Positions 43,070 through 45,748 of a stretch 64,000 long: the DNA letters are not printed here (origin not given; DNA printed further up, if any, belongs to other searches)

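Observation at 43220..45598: Fusion of a cytoplasmic FAD/NAD(P) disulfide-reductase-like domain to a NapH/MauN-type polyferredoxin membrane domain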

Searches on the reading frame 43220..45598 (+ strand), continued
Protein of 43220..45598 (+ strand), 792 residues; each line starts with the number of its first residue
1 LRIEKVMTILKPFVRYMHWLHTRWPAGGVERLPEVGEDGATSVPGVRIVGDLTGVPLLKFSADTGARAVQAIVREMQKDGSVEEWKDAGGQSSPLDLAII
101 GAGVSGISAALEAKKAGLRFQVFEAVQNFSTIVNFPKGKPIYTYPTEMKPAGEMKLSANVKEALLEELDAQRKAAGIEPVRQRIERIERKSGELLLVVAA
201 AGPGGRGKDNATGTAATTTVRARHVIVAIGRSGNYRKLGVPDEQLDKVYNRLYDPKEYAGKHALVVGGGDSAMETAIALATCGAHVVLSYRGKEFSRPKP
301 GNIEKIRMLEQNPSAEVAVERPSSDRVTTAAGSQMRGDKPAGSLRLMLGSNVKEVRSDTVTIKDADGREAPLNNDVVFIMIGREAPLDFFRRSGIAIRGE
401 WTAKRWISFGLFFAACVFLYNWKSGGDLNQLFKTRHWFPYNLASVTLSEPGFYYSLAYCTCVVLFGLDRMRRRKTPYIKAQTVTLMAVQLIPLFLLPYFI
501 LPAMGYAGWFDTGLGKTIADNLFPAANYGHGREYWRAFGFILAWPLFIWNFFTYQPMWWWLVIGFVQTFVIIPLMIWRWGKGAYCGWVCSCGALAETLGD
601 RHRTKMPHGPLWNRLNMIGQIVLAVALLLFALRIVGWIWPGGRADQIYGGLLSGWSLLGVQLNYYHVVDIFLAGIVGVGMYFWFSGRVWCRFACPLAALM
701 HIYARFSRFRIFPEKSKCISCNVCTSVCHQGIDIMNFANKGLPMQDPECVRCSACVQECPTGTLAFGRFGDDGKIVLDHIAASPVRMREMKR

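Call 54: search_protein_families(library=pfam, proteins=[L001:8658-10004:+, L001:12283-12852:+, L060:8295-9869:+, L069:8486-9985:+, L060:12372-13850:+, L015:12364-13032:+, L021:9120-10013:+, L048:12430-13620:+, L023:12376-14979:+, L029:4709-5011:+], max_evalue=0.001)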
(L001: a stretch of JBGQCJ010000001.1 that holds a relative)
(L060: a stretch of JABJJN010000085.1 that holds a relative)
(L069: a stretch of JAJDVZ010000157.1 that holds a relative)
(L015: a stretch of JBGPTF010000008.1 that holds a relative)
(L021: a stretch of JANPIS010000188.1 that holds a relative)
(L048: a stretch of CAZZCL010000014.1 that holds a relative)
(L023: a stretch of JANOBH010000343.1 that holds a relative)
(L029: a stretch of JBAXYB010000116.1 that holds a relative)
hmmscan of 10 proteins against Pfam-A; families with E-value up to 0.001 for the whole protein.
L001:8658-10004:+ (448 aa): 2 families
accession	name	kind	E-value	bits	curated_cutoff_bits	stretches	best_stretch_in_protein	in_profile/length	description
PF00208.27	ELFV_dehydrog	-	7.9e-89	297.9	23.4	1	203-446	2-241/241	Glutamate/Leucine/Phenylalanine/Valine dehydrogenase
PF02812.23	ELFV_dehydrog_N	-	5.3e-52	175.4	25.3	1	57-185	1-129/129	Glu/Leu/Phe/Val dehydrogenase, dimerisation domain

L001:12283-12852:+ (189 aa): 1 family
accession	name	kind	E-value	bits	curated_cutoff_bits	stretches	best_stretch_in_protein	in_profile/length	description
PF03473.23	MOSC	-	4e-36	124.1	22.7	1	48-161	1-120/120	MOSC domain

L060:8295-9869:+ (524 aa): 2 families
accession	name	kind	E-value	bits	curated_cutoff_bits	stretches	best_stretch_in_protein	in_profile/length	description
PF11376.13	DUF3179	-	2.7e-78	263.8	27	1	85-403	1-292/292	Protein of unknown function (DUF3179)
PF13860.13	FlgD_ig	-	7.4e-10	39.1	27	1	458-511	24-77/79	FlgD Ig-like domain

L069:8486-9985:+ (499 aa): 2 families
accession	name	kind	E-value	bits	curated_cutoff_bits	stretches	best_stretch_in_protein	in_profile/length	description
PF11376.13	DUF3179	-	2.2e-81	273.9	27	1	56-374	1-292/292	Protein of unknown function (DUF3179)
PF13860.13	FlgD_ig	-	6.4e-10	39.3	27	1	432-486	21-75/79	FlgD Ig-like domain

L060:12372-13850:+ (492 aa): 1 family
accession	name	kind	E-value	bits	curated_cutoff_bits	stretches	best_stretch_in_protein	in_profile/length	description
PF13372.12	Alginate_exp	-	8e-35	120.8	25.2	1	118-446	4-338/395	Alginate export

L015:12364-13032:+ (222 aa): 1 family
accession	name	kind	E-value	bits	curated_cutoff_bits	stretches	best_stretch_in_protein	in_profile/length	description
PF09837.15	DUF2064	-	2.4e-27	95.6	25.8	1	72-162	29-120/120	Uncharacterized protein conserved in bacteria (DUF2064)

L021:9120-10013:+ (297 aa): 1 family
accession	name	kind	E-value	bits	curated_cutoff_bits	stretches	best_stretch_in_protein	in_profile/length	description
PF11859.13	DUF3379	-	1.4e-05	25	33.2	1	51-141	20-110/232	Protein of unknown function (DUF3379)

L048:12430-13620:+ (396 aa): 4 families
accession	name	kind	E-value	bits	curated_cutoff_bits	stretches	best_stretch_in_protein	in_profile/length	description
PF16576.10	HlyD_D23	-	8.8e-10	38.7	30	1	59-289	19-214/214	Barrel-sandwich domain of CusB or HlyD membrane-fusion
PF13533.13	Biotin_lipoyl_2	-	1.9e-08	34.4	29.8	1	62-91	3-32/32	Biotin-lipoyl like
PF13437.12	HlyD_3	-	3.3e-06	28.2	22.2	0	62-115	2-51/106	HlyD family secretion protein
PF00529.27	CusB_dom_1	-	0.0002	22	26.5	1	271-356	5-89/89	Cation efflux system protein CusB domain 1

L023:12376-14979:+ (867 aa): 3 families
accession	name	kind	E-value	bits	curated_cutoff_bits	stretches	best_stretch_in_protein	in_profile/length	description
PF14403.11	CP_ATPgrasp_2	-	2.7e-106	356.1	32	1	91-465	1-373/374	Circularly permuted ATP-grasp type 2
PF04174.18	CP_ATPgrasp_1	-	1.7e-89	300.5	23.1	1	91-418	1-332/332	A circularly permuted ATPgrasp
PF04168.17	Alpha-E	-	4.3e-45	155.1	20.8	1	514-850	2-294/294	A predicted alpha-helical domain with a conserved ER motif.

L029:4709-5011:+ (100 aa): 1 family
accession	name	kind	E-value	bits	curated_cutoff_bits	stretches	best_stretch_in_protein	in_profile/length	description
PF13490.11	zf-HC2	-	5.2e-08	33.3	22.2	1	22-56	1-35/35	Putative zinc-finger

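Call 60: find_related_loci(query=A5, collection=metagenome_contigs, flank=10000)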
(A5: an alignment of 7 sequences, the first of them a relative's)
Query A5 (324 aa) in metagenome_contigs; peptide patterns used: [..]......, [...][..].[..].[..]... (x = any residue, [..] = any of these).
600 stretches matched a pattern (row limit reached: there are more); 589 encode a relative of the query (tblastn E <= 1e-3); the best 80 are kept; 80 distinct loci.
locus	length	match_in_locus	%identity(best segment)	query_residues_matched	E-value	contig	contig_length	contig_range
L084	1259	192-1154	62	3-323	2e-154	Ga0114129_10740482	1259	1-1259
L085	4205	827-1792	63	3-323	8e-141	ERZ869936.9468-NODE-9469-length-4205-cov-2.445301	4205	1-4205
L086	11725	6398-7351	59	3-320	8e-136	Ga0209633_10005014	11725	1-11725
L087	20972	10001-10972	58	1-323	3e-134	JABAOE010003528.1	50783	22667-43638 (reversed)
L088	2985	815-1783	60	3-323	8e-138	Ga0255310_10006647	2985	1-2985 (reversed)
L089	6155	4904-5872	61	3-323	5e-131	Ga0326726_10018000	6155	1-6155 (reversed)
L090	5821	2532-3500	60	3-323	3e-130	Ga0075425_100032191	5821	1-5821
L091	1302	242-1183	60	1-322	8e-139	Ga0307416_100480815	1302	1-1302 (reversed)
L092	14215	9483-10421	60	3-322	8e-124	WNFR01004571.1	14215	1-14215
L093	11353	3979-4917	59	3-322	9e-124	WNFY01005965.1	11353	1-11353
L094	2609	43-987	58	3-324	5e-129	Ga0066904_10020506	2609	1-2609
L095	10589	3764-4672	57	14-322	2e-121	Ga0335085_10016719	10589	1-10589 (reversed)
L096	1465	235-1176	57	3-323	1e-131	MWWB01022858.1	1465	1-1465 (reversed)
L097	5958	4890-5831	57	3-322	7e-121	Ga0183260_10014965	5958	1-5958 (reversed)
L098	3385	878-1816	56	4-323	7e-124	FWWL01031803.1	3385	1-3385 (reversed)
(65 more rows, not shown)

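Call 69: search_protein_families(library=ncbifam, proteins=[L022:6619-7764:+, L022:12338-14347:+, L022:14339-15292:-, L022:15159-15977:+, L004:13429-14607:-, L004:14713-15732:-, L004:15980-16624:-, L004:6855-9401:+, L004:16751-17572:+, L022:16452-18089:+], max_evalue=0.00001)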
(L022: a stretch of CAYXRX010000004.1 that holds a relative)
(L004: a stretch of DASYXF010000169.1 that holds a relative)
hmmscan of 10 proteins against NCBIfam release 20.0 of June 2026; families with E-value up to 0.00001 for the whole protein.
L022:6619-7764:+ (381 aa): 25 families
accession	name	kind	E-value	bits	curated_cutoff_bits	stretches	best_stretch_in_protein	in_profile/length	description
NF040538.1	methyl_ArsM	equivalog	4e-100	335.5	500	1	18-318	23-324/356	arsinothricin biosynthesis methyltransferase ArsM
NF008823.0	PRK11873.1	subfamily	5.8e-61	206.4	263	2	21-131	41-148/272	arsenite methyltransferase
NF038099.1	AsSugarArsM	exception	4.5e-41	141.1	400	2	162-320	130-297/321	arsenosugar biosynthesis arsenite methyltransferase ArsM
NF041537.1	ArsM_AhpD_UU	exception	2.2e-36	125.4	510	2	3-133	13-149/345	arsenite methyltransferase/AhpD domain selenoprotein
NF041536.1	ArsM_DUF2284_UU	exception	2.1e-32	112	575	2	4-131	14-147/459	arsenite methyltransferase/DUF2284 domain selenoprotein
NF047649.1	MTase_UXPK_star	exception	7.9e-32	110.4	460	2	27-132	46-149/283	methyltransferase/UXPK-star double selenoprotein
NF040539.1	AST_met_ArsM_2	exception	5.9e-20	72.2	240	1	163-254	125-214/262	putative arsinothricin biosynthesis methyltransferase ArsM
NF045667.1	MTase_DVU1556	equivalog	4.8e-18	65.4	155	1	156-245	74-160/213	DVU_1556 family methyltransferase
NF043040.1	corrin_prot_MT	hypoth_equivalog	4.5e-16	58.9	180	1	52-118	37-97/216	corrinoid protein-associated methyltransferase CpaM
NF001244.0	PRK00216.1-5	equivalog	6.7e-12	45.2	216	1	55-131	47-120/236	bifunctional demethylmenaquinone methyltransferase/2-methoxy-6-polyprenyl-1,4-benzoquinol methylase UbiE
NF052510.1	methyltran_MpqE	exception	6.5e-11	42.1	335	1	54-132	44-119/234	methyl-plastoquinone biosynthesis methyltransferase MpqE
TIGR01934.1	MenG_MenH_UbiE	subfamily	3.5e-09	36.3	158.35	1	55-131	38-108/223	ubiquinone/menaquinone biosynthesis methyltransferase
NF001556.0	PRK00377.1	equivalog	4.4e-09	36.4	238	1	54-128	38-110/198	cobalt-precorrin-6Y C(15)-methyltransferase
NF001790.0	PRK00517.3-3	equivalog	8.3e-08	31.9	269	1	52-207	118-227/262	50S ribosomal protein L11 methyltransferase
NF001240.0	PRK00216.1-1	equivalog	1.1e-07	31.2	378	1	54-99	61-106/251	bifunctional demethylmenaquinone methyltransferase/2-methoxy-6-polyprenyl-1,4-benzoquinol methylase UbiE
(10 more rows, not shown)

L022:12338-14347:+ (669 aa): 4 families
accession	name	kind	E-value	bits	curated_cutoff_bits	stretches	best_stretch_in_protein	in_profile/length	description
TIGR04182.1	glyco_TIGR04182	equivalog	9.6e-25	87.5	325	1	33-229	4-201/293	S-layer glycoprotein N-glycosyltransferase AglJ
NF041391.1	DPhHxTase_Halo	equivalog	3.2e-19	68.8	375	1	38-242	4-205/213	dolichyl-phosphate hexose transferase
NF058614.1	PPMAGASynPpgS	equivalog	3e-10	39.9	370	1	34-218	5-195/226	polyprenyl-phospho-N-acetylgalactosaminyl synthase PpgS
NF010496.0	PRK13915.1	equivalog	5.5e-10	38.8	262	1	33-114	35-127/307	glucosyl-3-phosphoglycerate synthase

L022:14339-15292:- (317 aa): 1 family
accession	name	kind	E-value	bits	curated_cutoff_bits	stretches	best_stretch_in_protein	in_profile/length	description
TIGR04282.1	glyco_like_cofC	hypoth_equivalog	4.6e-44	150.5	134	1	128-306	2-186/189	TIGR04282 family arsenosugar biosynthesis glycosyltransferase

L022:15159-15977:+ (272 aa): 3 families
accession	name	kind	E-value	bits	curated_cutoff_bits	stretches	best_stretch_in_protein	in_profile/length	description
TIGR03020.2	EpsA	equivalog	1.5e-08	34.6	170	1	187-241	187-238/247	XrtB/PEP-CTERM-associated transcriptional regulator EpsA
NF047402.1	TransRegVisN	equivalog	6.7e-06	25.5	250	1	192-241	184-233/246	transcriptional regulator VisN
NF007505.1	PRK10100.1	equivalog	9.8e-06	25.4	250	0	166-241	119-192/204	biofilm master transcriptional regulator CsgD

L004:13429-14607:- (392 aa): 21 families
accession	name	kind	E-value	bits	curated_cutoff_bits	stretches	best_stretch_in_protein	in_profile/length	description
NF040538.1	methyl_ArsM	equivalog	1.2e-100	337.1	500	1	24-323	24-323/356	arsinothricin biosynthesis methyltransferase ArsM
NF008823.0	PRK11873.1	subfamily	3.5e-63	213.6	263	2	9-136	8-148/272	arsenite methyltransferase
NF038099.1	AsSugarArsM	exception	2e-39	135.7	400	2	167-328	130-300/321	arsenosugar biosynthesis arsenite methyltransferase ArsM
NF041537.1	ArsM_AhpD_UU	exception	2.3e-36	125.3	510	2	159-258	133-230/345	arsenite methyltransferase/AhpD domain selenoprotein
NF041536.1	ArsM_DUF2284_UU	exception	1.2e-33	116.2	575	2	32-132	45-143/459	arsenite methyltransferase/DUF2284 domain selenoprotein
NF047649.1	MTase_UXPK_star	exception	6.7e-33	113.9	460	2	32-135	46-147/283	methyltransferase/UXPK-star double selenoprotein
NF045667.1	MTase_DVU1556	equivalog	3.5e-18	65.8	155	1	155-256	68-166/213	DVU_1556 family methyltransferase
NF040539.1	AST_met_ArsM_2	exception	2e-16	60.6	240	1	169-258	126-213/262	putative arsinothricin biosynthesis methyltransferase ArsM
NF043040.1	corrin_prot_MT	hypoth_equivalog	1.7e-13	50.5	180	1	57-125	37-99/216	corrinoid protein-associated methyltransferase CpaM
NF001244.0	PRK00216.1-5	equivalog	3.3e-13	49.5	216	1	60-146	47-130/236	bifunctional demethylmenaquinone methyltransferase/2-methoxy-6-polyprenyl-1,4-benzoquinol methylase UbiE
NF052510.1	methyltran_MpqE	exception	9.4e-11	41.5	335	1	59-152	44-134/234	methyl-plastoquinone biosynthesis methyltransferase MpqE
TIGR01934.1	MenG_MenH_UbiE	subfamily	1.7e-10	40.6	158.35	1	59-151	37-123/223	ubiquinone/menaquinone biosynthesis methyltransferase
TIGR02072.1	BioC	equivalog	8.4e-09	35.6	184.95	0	63-136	36-99/244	malonyl-ACP O-methyltransferase BioC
NF001240.0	PRK00216.1-1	equivalog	6.5e-08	31.9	378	0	58-103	60-105/251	bifunctional demethylmenaquinone methyltransferase/2-methoxy-6-polyprenyl-1,4-benzoquinol methylase UbiE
TIGR02752.1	MenG_heptapren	equivalog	4e-07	29.8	419.85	0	59-136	43-116/231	demethylmenaquinone methyltransferase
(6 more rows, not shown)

L004:14713-15732:- (339 aa): 0 families

L004:15980-16624:- (214 aa): 1 family
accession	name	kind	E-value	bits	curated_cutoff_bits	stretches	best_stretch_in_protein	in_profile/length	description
NF007858.0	PRK10568.1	equivalog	2.3e-06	27.4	174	0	85-207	82-205/206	molecular chaperone OsmY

L004:6855-9401:+ (848 aa): 71 families (the best 25 are shown)
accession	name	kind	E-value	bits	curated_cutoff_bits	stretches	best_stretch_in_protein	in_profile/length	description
NF004799.0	PRK06148.1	subfamily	0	1040.1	1128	2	417-842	586-1011/1015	hypothetical protein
NF004800.0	PRK06149.1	equivalog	3.3e-202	674.2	973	2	417-841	547-970/972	aminotransferase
NF005993.0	PRK08117.1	subfamily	1.1e-76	258.3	574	1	433-841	20-429/433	aspartate aminotransferase family protein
NF006228.0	PRK08360.1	equivalog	6.7e-72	242.5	608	1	437-826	23-411/443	aspartate aminotransferase family protein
NF004426.0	PRK05769.1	equivalog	1.4e-68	231.7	552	1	433-840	30-438/441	acetyl ornithine aminotransferase family protein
NF004718.0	PRK06062.1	subfamily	2.2e-68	230.9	472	1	438-841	39-448/454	hypothetical protein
NF002874.0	PRK03244.1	equivalog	9.6e-68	228.8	457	2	614-842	182-395/399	acetylornithine transaminase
NF049939.1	HyAminethphonNHLyPbfA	equivalog_domain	3.4e-64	216.9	525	1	446-840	52-440/442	(R)-1-hydroxy-2-aminoethylphosphonate ammonia-lyase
NF004714.0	PRK06058.1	subfamily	2e-62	211.3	639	1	455-825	60-430/447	4-aminobutyrate--2-oxoglutarate transaminase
NF006368.0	PRK08593.1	equivalog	2.1e-61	207.9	570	1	443-840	32-430/448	aspartate aminotransferase family protein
TIGR00707.1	argD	subfamily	3.5e-60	203.8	410.05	2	614-839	169-380/381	acetylornithine/succinylornithine family transaminase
TIGR00700.1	GABAtrnsam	equivalog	8.8e-60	202.5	506.65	1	442-825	20-404/420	4-aminobutyrate--2-oxoglutarate transaminase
NF004755.0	PRK06082.1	equivalog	5e-58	196.6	467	1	447-830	64-440/459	aspartate aminotransferase family protein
NF005376.0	PRK06918.1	equivalog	6.1e-58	196.3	676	1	442-825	41-427/451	4-aminobutyrate--2-oxoglutarate transaminase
NF045634.1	LeuMetRace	equivalog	1.2e-55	189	800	1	437-824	23-409/432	leucine/methionine racemase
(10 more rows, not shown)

L004:16751-17572:+ (273 aa): 3 families
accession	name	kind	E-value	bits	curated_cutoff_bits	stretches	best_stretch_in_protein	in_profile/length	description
NF006989.0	PRK09454.1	equivalog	1.2e-48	165.6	264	1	39-269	12-246/251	glycerophosphodiester phosphodiesterase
NF053857.1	LysphglycPlipDStph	equivalog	1.1e-20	74.2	450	1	40-116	49-125/305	lysophosphatidylglycerol phospholipase D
NF008354.0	PRK11143.1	equivalog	2.7e-16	59.4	254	1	38-93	32-87/359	glycerophosphodiester phosphodiesterase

L022:16452-18089:+ (545 aa): 0 families
